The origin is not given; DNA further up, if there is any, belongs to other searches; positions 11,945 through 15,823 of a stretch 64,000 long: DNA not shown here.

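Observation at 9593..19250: Four adjacent cargo genes share a near-identical (~80-85% aa, high nt identity) C-terminal sorting-domain cassette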

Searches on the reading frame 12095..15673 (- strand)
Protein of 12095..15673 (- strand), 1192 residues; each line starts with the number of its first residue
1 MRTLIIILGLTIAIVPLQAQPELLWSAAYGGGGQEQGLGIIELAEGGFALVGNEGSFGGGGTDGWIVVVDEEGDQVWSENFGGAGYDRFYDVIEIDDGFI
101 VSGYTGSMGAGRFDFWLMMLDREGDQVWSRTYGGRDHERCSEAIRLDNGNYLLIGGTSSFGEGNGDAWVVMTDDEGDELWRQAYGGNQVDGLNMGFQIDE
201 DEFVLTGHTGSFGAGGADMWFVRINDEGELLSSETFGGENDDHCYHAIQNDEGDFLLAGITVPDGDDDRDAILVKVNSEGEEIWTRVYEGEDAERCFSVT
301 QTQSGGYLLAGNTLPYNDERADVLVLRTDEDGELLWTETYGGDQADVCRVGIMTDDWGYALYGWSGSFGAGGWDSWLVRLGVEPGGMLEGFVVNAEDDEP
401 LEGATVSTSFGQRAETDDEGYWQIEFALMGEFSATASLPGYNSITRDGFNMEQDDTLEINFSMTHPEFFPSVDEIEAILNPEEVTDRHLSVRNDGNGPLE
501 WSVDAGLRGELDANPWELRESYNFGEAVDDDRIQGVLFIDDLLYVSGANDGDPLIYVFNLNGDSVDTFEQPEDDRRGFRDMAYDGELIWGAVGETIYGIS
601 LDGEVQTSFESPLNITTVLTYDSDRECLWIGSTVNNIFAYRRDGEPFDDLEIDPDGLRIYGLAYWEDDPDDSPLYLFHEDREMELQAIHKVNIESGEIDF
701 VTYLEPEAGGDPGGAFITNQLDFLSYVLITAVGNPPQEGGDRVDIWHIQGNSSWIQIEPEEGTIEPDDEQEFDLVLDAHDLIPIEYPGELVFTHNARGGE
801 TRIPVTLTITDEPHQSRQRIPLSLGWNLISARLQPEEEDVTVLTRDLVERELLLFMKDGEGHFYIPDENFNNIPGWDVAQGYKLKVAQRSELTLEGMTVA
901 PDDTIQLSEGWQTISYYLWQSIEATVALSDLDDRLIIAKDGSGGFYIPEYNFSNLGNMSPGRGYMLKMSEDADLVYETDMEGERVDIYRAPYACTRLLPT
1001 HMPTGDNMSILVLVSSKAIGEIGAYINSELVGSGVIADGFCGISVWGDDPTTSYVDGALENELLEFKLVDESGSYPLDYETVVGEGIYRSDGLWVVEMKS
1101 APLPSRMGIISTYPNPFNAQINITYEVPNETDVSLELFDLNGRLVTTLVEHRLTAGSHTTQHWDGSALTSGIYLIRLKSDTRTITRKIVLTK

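Call 8: search_protein_families(library=pfam, proteins=[window:12095-15673:-], max_evalue=0.01)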
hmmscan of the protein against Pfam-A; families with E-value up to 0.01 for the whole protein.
window:12095-15673:- (1192 aa): 5 families
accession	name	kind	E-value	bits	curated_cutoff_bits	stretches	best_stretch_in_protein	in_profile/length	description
PF18962.6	Por_Secre_tail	-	3.4e-14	53.3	27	1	1113-1189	2-74/75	Secretion system C-terminal sorting domain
PF13620.12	CarboxypepD_reg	-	1.5e-10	41.7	32.3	1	388-464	2-82/82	Carboxypeptidase regulatory-like domain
PF13715.12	CarbopepD_reg_2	-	5.1e-05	23.6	32.2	1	389-464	2-77/88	CarboxypepD_reg-like domain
PF21959.2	DUF6923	-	0.0068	16.7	27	0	534-611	91-169/234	Repeat of unknown function (DUF6923)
PF13860.13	FlgD_ig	-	0.0079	16.6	27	0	1121-1181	12-77/79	FlgD Ig-like domain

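Call 9: search_protein_families(library=ncbifam, proteins=[window:12095-15673:-], max_evalue=0.01)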
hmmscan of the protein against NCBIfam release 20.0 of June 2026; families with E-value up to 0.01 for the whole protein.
window:12095-15673:- (1192 aa): 6 families
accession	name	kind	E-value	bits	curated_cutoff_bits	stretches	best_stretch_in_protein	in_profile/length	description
TIGR04183.1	Por_Secre_tail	domain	7.6e-14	51.5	23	1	1113-1189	2-70/72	T9SS type A sorting domain-containing protein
NF038113.1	T9SSA_dep_M36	equivalog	1e-09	37.2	885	1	1111-1190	794-868/869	T9SS-dependent M36 family metallopeptidase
NF052323.1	T9SSA_dep_M6i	equivalog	4.7e-07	28.1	600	1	1113-1181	961-1028/1043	T9SS-dependent M6-like inactivated metalloprotease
NF047494.1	Lepto_SBBP_lipo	equivalog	5.4e-07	28.7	400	1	103-200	151-254/466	SBBP repeat beta-propeller lipoprotein, LipL53 family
NF052345.1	S_layer_anammox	exception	6e-06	23.9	1400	1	385-465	1311-1393/1596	Kustd1514 family S-layer glycoprotein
NF033707.1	T9SS_sortase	equivalog_domain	0.00036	18.3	420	1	1110-1180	999-1078/1095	type IX secretion system sortase PorU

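Call 13: find_encoding_contigs(protein=window:12095-15673:-, flank=10000, max_places=6)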
Protein window:12095-15673:- (1192 aa): 7 contigs read that carry it; 5 places shown.
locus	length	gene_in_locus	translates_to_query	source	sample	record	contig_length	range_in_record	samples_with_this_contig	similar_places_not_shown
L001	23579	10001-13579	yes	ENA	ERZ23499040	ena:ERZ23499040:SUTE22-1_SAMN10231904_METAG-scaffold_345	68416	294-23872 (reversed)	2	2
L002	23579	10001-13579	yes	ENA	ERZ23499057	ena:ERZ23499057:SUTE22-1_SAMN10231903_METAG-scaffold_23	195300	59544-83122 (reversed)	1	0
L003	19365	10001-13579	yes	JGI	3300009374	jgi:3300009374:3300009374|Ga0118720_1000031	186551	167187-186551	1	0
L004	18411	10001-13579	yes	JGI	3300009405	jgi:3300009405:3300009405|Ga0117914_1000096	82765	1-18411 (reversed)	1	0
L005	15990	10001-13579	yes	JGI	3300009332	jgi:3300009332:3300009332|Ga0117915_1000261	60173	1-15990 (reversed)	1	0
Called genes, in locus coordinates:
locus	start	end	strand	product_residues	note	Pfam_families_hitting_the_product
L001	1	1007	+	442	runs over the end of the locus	PF25145:NfeD1b_N, PF24961:NfeD_membrane, PF01957:NfeD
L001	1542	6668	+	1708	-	PF01364:Peptidase_C25, PF13620:CarboxypepD_reg, PF13715:CarbopepD_reg_2 (weak), PF18962:Por_Secre_tail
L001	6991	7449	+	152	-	-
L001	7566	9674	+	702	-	PF17161:DUF5123 (faint), PF22842:Pel9A-like_beta_helix (weak), PF18962:Por_Secre_tail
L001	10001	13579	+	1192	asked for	PF13620:CarboxypepD_reg, PF18962:Por_Secre_tail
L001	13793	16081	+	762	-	PF08309:LVIVD (faint), PF09826:Beta_propel (faint), PF18962:Por_Secre_tail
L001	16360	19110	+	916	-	PF01364:Peptidase_C25 (faint), PF13860:FlgD_ig, PF18962:Por_Secre_tail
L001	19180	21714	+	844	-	PF08309:LVIVD (faint), PF13860:FlgD_ig (faint), PF07610:DUF1573 (faint), PF22073:Cep192_D4 (weak), PF22544:HYDIN_VesB_CFA65-like_Ig (weak), PF18962:Por_Secre_tail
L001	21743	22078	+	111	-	-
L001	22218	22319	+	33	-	-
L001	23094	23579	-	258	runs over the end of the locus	?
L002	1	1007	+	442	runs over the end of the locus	PF25145:NfeD1b_N, PF24961:NfeD_membrane, PF01957:NfeD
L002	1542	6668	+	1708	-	PF01364:Peptidase_C25, PF13620:CarboxypepD_reg, PF13715:CarbopepD_reg_2 (weak), PF18962:Por_Secre_tail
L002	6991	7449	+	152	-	-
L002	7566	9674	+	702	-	PF17161:DUF5123 (faint), PF22842:Pel9A-like_beta_helix (weak), PF18962:Por_Secre_tail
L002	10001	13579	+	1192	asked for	PF13620:CarboxypepD_reg, PF18962:Por_Secre_tail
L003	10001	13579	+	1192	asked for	PF13620:CarboxypepD_reg, PF18962:Por_Secre_tail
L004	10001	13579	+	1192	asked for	PF13620:CarboxypepD_reg, PF18962:Por_Secre_tail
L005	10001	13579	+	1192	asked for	PF13620:CarboxypepD_reg, PF18962:Por_Secre_tail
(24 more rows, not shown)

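Call 18: find_related_loci(query=window:12098-15673:-, collection=genome_contigs, flank=10000)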
Query window:12098-15673:- (1192 aa) in genome_contigs; peptide patterns used: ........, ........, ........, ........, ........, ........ (x = any residue, [..] = any of these).
20 stretches matched a pattern; 2 encode a relative of the query (tblastn E <= 1e-3); 2 distinct loci.
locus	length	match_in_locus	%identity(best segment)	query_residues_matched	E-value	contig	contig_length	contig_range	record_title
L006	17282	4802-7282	39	375-1192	3e-168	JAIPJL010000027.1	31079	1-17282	MAG: bacterium isolate Tobar14m-G34 Tobar14m-C872, whole genome shotgun sequence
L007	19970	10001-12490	38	375-1192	2e-154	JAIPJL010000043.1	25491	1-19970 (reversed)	MAG: bacterium isolate Tobar14m-G34 Tobar14m-C1177, whole genome shotgun sequence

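Call 26: find_homologous_proteins(query=window:12098-15673:-, max_evalue=1e-20)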
Query window:12098-15673:- (1192 aa): 223 proteins with E <= 1e-20 among 8000 candidates; the best 120 are listed.
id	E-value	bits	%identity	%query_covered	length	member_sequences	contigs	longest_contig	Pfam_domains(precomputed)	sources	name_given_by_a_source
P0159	0.0e+0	2757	100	100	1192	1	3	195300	PF18962.8,PF13620.13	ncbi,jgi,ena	-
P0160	0.0e+0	1398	52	100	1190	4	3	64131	PF18962.8,PF13620.13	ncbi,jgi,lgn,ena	-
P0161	0.0e+0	1390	52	100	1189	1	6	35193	PF18962.8,PF13620.13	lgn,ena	-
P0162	0.0e+0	1385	52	99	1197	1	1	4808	PF19190.7,PF18962.8,PF13620.13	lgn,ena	-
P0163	0.0e+0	1341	50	100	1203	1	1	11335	PF18962.8,PF13620.13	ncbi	-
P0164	0.0e+0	1266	48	100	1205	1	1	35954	PF13715.13,PF18962.8,PF13860.13,PF13620.13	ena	-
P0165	0.0e+0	1248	47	100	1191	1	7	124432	PF13715.13,PF18962.8,PF13620.13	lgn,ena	-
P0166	0.0e+0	1185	46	98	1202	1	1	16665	PF13715.13,PF18962.8,PF13860.13,PF13620.13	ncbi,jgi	-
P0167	0.0e+0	1154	46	100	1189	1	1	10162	PF13715.13,PF13360.14,PF18962.8,PF13620.13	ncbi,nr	ncbi:MAG: T9SS type A sorting domain-containing protein [Candidatus Hatepunaea meridiana]|nr:T9SS ty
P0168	0.0e+0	1145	45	100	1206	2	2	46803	PF13715.13,PF18962.8,PF13620.13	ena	-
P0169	0.0e+0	1082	45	100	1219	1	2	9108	PF18962.8,PF13620.13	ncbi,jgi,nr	ncbi:T9SS type A sorting domain-containing protein [bacterium]|nr:T9SS type A sorting domain-contain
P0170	0.0e+0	1046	45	99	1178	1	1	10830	PF13715.13,PF18962.8,PF13620.13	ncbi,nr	ncbi:carboxypeptidase regulatory-like domain-containing protein, partial [bacterium]|nr:carboxypepti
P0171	1.2e-212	727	33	30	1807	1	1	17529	PF20297.5,PF17164.11,PF18120.8,PF17957.8,PF13750.13,PF00400.39,PF19077.7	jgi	-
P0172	1.2e-196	674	48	58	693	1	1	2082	PF13715.13,PF13620.13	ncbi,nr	ncbi:MAG TPA: carboxypeptidase regulatory-like domain-containing protein, partial [Bacteroidetes bac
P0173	1.3e-191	658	35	31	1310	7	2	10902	-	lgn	-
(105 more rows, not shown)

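Call 27: find_encoding_contigs(protein=P0160, flank=10000, max_places=3)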
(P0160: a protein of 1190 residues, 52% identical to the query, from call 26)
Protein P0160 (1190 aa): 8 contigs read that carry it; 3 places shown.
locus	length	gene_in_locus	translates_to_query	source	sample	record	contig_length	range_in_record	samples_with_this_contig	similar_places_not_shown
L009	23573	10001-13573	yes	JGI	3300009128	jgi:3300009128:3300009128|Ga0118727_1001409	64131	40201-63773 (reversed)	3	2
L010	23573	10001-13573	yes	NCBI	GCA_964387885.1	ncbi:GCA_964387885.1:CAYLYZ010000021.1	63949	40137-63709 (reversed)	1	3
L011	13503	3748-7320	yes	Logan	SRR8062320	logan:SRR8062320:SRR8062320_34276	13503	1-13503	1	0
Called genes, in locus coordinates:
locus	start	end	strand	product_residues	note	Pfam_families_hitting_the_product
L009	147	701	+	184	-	PF13801:Metal_resist, PF07813:LTXXQ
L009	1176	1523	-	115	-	PF00543:P-II (weak)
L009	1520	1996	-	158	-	PF00359:PTS_EIIA_2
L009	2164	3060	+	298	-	PF03193:RsgA_GTPase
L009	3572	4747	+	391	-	PF07690:MFS_1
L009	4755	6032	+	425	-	PF07690:MFS_1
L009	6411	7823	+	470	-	-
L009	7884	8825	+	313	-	-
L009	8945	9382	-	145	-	PF10050:DUF2284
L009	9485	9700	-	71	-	-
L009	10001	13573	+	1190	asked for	PF13620:CarboxypepD_reg, PF18962:Por_Secre_tail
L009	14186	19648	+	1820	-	PF08126:Propeptide_C25 (weak), PF01364:Peptidase_C25, PF13620:CarboxypepD_reg (weak), PF18962:Por_Secre_tail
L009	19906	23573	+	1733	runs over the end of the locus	PF01364:Peptidase_C25, PF13620:CarboxypepD_reg (faint), PF18962:Por_Secre_tail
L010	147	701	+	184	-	PF13801:Metal_resist, PF07813:LTXXQ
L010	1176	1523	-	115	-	PF00543:P-II (weak)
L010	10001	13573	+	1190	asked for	PF13620:CarboxypepD_reg, PF18962:Por_Secre_tail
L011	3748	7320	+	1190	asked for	PF13620:CarboxypepD_reg, PF18962:Por_Secre_tail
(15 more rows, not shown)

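Call 28: find_encoding_contigs(protein=P0165, flank=10000, max_places=3)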
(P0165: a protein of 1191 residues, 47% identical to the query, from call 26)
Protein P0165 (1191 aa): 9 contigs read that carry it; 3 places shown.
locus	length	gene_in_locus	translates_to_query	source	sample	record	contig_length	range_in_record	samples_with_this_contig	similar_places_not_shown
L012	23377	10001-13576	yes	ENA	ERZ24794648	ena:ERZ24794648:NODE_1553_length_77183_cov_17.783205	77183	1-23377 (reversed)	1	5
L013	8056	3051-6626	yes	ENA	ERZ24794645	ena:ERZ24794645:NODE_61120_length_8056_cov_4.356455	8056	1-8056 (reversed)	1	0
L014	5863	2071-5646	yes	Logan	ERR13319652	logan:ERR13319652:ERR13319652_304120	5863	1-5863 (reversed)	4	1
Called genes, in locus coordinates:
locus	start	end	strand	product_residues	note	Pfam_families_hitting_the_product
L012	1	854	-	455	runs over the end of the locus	PF02874:ATP-synt_ab_N (weak), PF00006:ATP-synt_ab, PF18269:T3SS_ATPase_C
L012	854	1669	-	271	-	PF02108:FliH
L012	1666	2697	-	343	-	PF03448:MgtE_N (faint), PF14842:FliG_N, PF14841:FliG_M, PF14842:FliG_N, PF01706:FliG_C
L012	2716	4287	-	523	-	PF01514:YscJ_FliF, PF08345:YscJ_FliF_C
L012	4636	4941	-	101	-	PF02049:FliE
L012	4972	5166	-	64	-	-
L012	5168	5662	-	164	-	PF06429:Flg_bbr_C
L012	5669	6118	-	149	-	-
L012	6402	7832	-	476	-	PF00072:Response_reg, PF00158:Sigma54_activat, PF14532:Sigma54_activ_2, PF07724:AAA_2 (weak), PF07728:AAA_5, PF00004:AAA (weak), PF25601:AAA_lid_14, PF02954:HTH_8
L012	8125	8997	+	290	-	PF04055:Radical_SAM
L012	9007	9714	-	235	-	PF01209:Ubie_methyltran, PF13489:Methyltransf_23 (weak), PF13847:Methyltransf_31, PF08241:Methyltransf_11, PF08242:Methyltransf_12, PF13649:Methyltransf_25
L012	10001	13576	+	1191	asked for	PF13620:CarboxypepD_reg, PF13715:CarbopepD_reg_2 (weak), PF18962:Por_Secre_tail (weak)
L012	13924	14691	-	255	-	PF13427:AadA_C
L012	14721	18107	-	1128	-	PF26549:Tricorn_N, PF00930:DPPIV_N (faint), PF26549:Tricorn_N, PF26550:Tricorn_2nd, PF25174:Beta-prop_THOC3 (weak), PF14684:Tricorn_C1, PF14685:PDZ_Tricorn, PF03572:Peptidase_S41, +1 more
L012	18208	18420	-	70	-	PF01197:Ribosomal_L31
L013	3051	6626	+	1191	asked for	PF13620:CarboxypepD_reg, PF13715:CarbopepD_reg_2 (weak), PF18962:Por_Secre_tail (weak)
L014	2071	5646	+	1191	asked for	PF13620:CarboxypepD_reg, PF13715:CarbopepD_reg_2 (weak), PF18962:Por_Secre_tail (weak)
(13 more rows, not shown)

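Call 33: find_encoding_contigs(protein=P0279, flank=10000, max_places=4)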
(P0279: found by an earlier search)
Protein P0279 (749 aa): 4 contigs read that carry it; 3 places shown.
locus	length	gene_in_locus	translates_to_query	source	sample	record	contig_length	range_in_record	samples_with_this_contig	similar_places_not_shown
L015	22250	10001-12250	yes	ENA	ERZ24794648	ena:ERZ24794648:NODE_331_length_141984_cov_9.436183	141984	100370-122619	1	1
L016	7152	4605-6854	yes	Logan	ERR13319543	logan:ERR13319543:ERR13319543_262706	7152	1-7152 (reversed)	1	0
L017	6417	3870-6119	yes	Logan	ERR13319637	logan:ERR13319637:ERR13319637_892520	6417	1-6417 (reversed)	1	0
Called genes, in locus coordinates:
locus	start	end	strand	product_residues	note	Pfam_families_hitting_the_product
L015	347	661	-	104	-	PF11950:DUF3467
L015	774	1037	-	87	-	PF00076:RRM_1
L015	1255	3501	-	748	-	PF18072:FGAR-AT_linker, PF00586:AIRS, PF02769:AIRS_C, PF00586:AIRS, PF02769:AIRS_C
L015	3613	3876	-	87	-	-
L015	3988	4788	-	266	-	PF01925:TauE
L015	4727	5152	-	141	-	PF00072:Response_reg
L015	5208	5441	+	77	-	-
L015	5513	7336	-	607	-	PF00989:PAS (weak), PF13188:PAS_8 (weak), PF08448:PAS_4, PF00989:PAS, PF08448:PAS_4, PF13426:PAS_9, PF00512:HisKA, PF02518:HATPase_c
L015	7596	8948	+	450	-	PF03631:Virul_fac_BrkB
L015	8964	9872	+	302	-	PF04055:Radical_SAM (weak)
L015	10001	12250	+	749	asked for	PF08309:LVIVD (faint), PF13860:FlgD_ig (weak), PF18962:Por_Secre_tail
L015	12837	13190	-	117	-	-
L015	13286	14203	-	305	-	PF01551:Peptidase_M23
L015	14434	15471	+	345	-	PF09587:PGA_cap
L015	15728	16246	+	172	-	PF18140:PCC_BT (faint), PF25919:BSH_CusB (faint), PF25973:BSH_CzcB (faint), PF00364:Biotin_lipoyl, PF25917:BSH_RND (weak)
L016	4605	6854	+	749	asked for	PF08309:LVIVD (faint), PF13860:FlgD_ig (weak), PF18962:Por_Secre_tail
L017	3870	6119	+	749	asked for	PF08309:LVIVD (faint), PF13860:FlgD_ig (weak), PF18962:Por_Secre_tail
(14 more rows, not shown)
